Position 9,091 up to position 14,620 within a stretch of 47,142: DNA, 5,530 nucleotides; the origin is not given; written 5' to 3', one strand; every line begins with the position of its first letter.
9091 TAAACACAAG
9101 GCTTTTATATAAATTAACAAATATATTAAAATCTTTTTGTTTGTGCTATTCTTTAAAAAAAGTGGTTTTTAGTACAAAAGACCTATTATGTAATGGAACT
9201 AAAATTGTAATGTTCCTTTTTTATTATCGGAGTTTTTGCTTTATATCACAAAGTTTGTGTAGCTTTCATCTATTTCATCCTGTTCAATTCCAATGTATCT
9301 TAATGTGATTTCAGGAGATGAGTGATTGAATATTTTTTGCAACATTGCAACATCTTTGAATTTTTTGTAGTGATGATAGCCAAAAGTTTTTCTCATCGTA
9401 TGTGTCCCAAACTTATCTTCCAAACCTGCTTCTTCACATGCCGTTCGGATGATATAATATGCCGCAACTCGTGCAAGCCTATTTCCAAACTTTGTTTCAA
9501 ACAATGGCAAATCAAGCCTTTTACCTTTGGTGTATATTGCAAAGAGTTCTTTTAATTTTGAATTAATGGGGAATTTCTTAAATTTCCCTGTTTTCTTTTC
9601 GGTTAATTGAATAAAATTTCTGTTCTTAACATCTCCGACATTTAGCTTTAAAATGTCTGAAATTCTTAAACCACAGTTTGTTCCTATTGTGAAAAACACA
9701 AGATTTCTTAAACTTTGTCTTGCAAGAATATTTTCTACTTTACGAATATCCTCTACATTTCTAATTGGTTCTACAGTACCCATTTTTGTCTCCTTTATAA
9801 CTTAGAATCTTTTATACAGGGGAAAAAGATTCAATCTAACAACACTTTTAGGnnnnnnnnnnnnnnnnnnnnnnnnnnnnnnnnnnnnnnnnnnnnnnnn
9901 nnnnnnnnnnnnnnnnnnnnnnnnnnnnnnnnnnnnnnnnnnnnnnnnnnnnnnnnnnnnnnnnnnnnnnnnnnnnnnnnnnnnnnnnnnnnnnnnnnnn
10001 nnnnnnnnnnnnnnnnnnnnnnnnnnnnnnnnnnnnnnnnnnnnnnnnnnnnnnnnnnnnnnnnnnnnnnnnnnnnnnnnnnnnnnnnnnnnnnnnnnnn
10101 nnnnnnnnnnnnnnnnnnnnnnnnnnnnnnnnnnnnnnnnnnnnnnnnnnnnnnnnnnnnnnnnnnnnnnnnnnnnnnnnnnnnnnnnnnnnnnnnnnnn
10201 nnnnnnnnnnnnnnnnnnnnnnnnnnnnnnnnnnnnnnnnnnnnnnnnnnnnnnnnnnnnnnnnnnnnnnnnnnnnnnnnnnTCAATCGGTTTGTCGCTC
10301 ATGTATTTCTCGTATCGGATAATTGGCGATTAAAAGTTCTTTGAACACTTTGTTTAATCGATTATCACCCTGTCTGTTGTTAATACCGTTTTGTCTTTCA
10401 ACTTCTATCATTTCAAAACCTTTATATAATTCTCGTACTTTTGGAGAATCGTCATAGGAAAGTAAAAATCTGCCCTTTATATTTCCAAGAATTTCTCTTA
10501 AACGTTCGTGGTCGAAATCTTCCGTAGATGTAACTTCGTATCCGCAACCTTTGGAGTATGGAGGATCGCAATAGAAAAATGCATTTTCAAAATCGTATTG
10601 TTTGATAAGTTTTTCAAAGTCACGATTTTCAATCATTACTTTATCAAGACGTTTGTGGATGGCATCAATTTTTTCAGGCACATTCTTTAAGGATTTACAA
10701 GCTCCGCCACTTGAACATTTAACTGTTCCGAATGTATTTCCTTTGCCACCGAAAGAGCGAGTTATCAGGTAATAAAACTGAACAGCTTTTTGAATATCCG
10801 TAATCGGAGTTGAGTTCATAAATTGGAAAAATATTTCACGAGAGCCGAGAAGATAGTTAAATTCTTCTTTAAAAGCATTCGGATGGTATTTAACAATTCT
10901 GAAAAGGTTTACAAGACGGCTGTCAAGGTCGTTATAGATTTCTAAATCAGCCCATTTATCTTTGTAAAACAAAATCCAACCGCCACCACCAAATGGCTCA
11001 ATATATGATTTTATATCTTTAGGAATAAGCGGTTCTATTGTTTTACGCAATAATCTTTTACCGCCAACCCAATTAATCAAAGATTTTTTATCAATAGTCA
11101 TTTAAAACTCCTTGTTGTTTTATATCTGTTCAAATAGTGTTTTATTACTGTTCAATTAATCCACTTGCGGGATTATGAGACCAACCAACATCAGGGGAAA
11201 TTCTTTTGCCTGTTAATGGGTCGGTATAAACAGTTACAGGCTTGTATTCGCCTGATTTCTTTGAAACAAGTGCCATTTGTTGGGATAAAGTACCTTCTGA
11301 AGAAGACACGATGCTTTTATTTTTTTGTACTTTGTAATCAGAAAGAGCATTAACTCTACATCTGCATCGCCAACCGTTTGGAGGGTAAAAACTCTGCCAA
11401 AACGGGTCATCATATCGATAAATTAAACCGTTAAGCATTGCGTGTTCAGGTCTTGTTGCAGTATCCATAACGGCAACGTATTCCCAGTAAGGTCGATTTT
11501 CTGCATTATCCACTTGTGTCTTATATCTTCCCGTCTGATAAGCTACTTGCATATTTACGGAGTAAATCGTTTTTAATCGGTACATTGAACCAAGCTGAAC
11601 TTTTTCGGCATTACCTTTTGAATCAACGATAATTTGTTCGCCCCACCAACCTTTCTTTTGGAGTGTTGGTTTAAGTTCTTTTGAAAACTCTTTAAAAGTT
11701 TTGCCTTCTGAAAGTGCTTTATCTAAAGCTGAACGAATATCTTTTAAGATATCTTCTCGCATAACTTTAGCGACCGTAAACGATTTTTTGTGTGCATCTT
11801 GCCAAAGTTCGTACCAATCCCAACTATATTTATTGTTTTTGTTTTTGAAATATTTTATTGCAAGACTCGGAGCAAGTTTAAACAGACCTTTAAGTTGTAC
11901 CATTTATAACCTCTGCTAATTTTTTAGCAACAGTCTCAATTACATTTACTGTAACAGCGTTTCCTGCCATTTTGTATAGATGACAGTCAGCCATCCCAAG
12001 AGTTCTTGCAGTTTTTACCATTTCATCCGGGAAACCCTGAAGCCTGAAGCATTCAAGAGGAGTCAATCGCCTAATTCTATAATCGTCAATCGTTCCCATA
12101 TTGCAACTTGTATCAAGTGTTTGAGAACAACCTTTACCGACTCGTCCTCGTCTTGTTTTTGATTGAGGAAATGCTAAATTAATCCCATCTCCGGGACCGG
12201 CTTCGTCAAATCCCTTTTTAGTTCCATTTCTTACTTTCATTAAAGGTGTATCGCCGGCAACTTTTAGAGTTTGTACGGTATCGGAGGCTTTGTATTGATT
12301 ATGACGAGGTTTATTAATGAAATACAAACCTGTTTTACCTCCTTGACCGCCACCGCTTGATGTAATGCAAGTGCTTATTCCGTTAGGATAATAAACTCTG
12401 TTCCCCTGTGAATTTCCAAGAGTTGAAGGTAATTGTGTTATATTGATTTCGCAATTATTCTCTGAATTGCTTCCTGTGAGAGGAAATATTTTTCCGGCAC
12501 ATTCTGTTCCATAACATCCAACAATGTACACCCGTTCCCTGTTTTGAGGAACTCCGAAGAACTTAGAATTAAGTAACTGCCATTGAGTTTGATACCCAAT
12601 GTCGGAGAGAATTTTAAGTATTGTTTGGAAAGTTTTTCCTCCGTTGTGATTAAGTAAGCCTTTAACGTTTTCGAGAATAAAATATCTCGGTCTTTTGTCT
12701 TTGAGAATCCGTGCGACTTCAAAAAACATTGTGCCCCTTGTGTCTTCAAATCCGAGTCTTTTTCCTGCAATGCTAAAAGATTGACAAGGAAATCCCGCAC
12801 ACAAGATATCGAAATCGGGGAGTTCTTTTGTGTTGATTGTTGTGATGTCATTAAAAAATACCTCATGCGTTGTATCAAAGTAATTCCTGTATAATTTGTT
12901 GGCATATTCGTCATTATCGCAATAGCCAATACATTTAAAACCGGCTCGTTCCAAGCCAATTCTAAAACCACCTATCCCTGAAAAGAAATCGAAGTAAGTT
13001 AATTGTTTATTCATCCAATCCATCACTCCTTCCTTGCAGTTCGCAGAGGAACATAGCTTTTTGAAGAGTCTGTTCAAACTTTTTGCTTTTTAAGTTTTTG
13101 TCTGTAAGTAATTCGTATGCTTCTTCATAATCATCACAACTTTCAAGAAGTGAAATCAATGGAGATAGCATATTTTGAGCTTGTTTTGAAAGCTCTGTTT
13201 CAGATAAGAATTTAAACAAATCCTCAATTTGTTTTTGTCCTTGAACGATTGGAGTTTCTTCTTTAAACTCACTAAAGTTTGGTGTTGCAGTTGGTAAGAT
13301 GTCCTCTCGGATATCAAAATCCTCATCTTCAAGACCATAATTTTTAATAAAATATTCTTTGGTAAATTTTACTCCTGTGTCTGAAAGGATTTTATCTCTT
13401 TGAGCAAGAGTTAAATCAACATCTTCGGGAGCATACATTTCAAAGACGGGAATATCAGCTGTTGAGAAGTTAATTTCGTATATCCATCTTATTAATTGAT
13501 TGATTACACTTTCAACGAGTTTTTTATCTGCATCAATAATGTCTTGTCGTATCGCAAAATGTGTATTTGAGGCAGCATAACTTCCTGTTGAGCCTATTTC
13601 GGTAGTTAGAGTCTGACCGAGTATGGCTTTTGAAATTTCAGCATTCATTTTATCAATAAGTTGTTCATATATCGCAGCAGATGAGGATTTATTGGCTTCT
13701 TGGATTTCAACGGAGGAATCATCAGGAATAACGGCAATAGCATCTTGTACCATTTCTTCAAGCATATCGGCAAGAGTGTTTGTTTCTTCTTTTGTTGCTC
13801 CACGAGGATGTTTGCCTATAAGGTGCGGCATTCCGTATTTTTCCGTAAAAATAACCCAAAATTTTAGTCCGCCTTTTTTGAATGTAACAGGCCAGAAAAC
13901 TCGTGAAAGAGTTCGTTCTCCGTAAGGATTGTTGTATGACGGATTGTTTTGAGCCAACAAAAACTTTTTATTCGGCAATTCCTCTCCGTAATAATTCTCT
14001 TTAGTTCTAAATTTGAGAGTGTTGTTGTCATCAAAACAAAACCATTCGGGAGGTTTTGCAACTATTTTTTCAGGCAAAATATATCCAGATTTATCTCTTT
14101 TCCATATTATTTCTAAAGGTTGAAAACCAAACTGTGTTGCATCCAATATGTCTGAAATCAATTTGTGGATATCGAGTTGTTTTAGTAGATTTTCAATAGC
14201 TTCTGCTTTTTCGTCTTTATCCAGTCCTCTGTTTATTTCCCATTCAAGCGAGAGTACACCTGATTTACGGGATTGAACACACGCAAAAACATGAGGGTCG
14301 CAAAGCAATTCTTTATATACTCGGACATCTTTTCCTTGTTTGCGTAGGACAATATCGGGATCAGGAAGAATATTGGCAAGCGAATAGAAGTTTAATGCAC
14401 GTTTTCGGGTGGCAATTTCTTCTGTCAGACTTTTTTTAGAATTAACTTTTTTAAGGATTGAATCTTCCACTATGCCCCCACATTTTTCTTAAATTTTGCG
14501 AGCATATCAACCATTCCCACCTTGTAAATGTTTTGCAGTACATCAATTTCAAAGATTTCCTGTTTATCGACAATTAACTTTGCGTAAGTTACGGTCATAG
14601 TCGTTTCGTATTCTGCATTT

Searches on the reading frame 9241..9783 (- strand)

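Call 63: search_protein_families(library=phrogs, proteins=[window:9241-9783:-], max_evalue=0.001)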
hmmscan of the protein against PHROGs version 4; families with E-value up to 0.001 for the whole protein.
window:9241-9783:- (180 aa): 3 families
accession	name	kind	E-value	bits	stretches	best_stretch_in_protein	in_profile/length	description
phrog_216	-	integration and excision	5.4e-58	197.4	1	1-178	49-236/301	integrase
phrog_7269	-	integration and excision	2.5e-20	73.2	1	108-179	13-82/89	integrase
phrog_1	-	integration and excision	3.3e-18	67.3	1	13-175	276-444/611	integrase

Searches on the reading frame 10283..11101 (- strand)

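Call 63: search_protein_families(library=phrogs, proteins=[window:10283-11101:-], max_evalue=0.001)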
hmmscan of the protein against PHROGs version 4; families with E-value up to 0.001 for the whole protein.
window:10283-11101:- (272 aa): 5 families
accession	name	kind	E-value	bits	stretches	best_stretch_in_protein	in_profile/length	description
phrog_56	-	other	1.1e-76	260.5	1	5-265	61-327/647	DNA methyltransferase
phrog_1996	-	other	1.7e-29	103.7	1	136-263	18-143/150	DNA methyltransferase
phrog_13242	-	unknown function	2.1e-25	90.6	1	12-261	32-275/450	-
phrog_26700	-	unknown function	2e-11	44.1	1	7-262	8-277/552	-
phrog_23217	-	unknown function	7.6e-09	36.7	1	6-110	4-107/109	-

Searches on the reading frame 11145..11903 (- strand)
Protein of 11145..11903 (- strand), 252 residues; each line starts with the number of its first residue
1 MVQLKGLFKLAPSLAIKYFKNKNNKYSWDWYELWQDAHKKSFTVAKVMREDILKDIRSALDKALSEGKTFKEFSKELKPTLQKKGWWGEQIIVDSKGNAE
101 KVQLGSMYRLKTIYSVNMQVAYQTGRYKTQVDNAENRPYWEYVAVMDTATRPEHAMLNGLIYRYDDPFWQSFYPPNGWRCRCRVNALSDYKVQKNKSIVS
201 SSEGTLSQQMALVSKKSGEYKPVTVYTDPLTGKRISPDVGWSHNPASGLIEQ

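Call 63: search_protein_families(library=phrogs, proteins=[window:11145-11903:-], max_evalue=0.001)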
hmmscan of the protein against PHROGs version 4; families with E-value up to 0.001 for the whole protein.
window:11145-11903:- (252 aa): 11 families
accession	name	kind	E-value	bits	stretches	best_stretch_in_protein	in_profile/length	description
phrog_220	-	head and packaging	4e-91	307.7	1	2-247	892-1112/1338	minor head protein and DNA pilot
phrog_28631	-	unknown function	6.4e-23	82.2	1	12-199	33-206/550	-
phrog_19194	-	unknown function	1.1e-16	61.6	1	109-195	122-208/438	-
phrog_23416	-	unknown function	1.8e-12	47.9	1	109-196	99-186/459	-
phrog_6577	-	unknown function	2.7e-10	40.2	1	39-194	102-237/1066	-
phrog_35074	-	unknown function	1.9e-08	33.7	1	110-186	554-630/890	-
phrog_324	-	head and packaging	2.7e-07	31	1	145-197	271-327/624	head morphogenesis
phrog_2468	-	head and packaging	2.1e-06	28.4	1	43-171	139-245/303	head morphogenesis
phrog_595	-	head and packaging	3.1e-06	27.8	1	50-189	183-299/513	head maturation protease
phrog_115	-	head and packaging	8.1e-06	26.2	1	49-189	203-319/665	minor head protein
phrog_3517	-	head and packaging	1.6e-05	25.4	1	126-214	254-353/371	head morphogenesis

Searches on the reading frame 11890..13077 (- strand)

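Call 63: search_protein_families(library=phrogs, proteins=[window:11890-13077:-], max_evalue=0.001)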
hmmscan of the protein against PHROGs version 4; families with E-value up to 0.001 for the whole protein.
window:11890-13077:- (395 aa): 14 families
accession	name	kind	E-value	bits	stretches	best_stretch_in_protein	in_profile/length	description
phrog_116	-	other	2.6e-104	351.1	1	20-393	202-495/779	DNA methyltransferase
phrog_363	-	other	6.8e-67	226.9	1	18-392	46-317/327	DNA methyltransferase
phrog_16427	-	other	3.4e-36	126.1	1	269-389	53-170/235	DNA methyltransferase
phrog_8411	-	unknown function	8.6e-30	105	1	280-374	109-206/206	-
phrog_5999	-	other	3.4e-26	92.4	1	25-117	2-100/109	DNA methyltransferase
phrog_17284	-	unknown function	5.8e-21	75.9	1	330-388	153-211/245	-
phrog_16528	-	other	5.3e-15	56.6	1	307-390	151-220/236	DNA methyltransferase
phrog_864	-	DNA, RNA and nucleotide metabolism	5.4e-15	55.9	2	87-158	694-765/1064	DNA primase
phrog_26324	-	other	6.2e-15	56.8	1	304-389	115-205/210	DNA methyltransferase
phrog_36001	-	unknown function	1.3e-11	44.4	1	117-188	490-561/715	-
phrog_13621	-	unknown function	1.2e-09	39.1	1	329-386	48-107/121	-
phrog_29583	-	other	5.7e-09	36.2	1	89-144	79-134/468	DNA methyltransferase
phrog_757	-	other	5.1e-05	23.5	1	22-151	11-141/247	DNA methyltransferase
phrog_38038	-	unknown function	0.00044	20.2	1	333-359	302-328/430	-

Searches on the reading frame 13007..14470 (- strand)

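Call 63: search_protein_families(library=phrogs, proteins=[window:13007-14470:-], max_evalue=0.001)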
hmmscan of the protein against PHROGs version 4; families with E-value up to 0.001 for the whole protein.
window:13007-14470:- (487 aa): 5 families
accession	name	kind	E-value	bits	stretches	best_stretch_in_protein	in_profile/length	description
phrog_113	-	head and packaging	1.6e-139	468.1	1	11-487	33-518/1272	portal protein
phrog_10231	-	unknown function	3.7e-29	102.9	1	247-483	1-253/256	-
phrog_31661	-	unknown function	7.1e-21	75.8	1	9-105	16-112/113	-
phrog_35074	-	unknown function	7.2e-19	68.2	1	51-380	48-359/890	-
phrog_25139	-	unknown function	3.9e-11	44.1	1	191-268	27-104/108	-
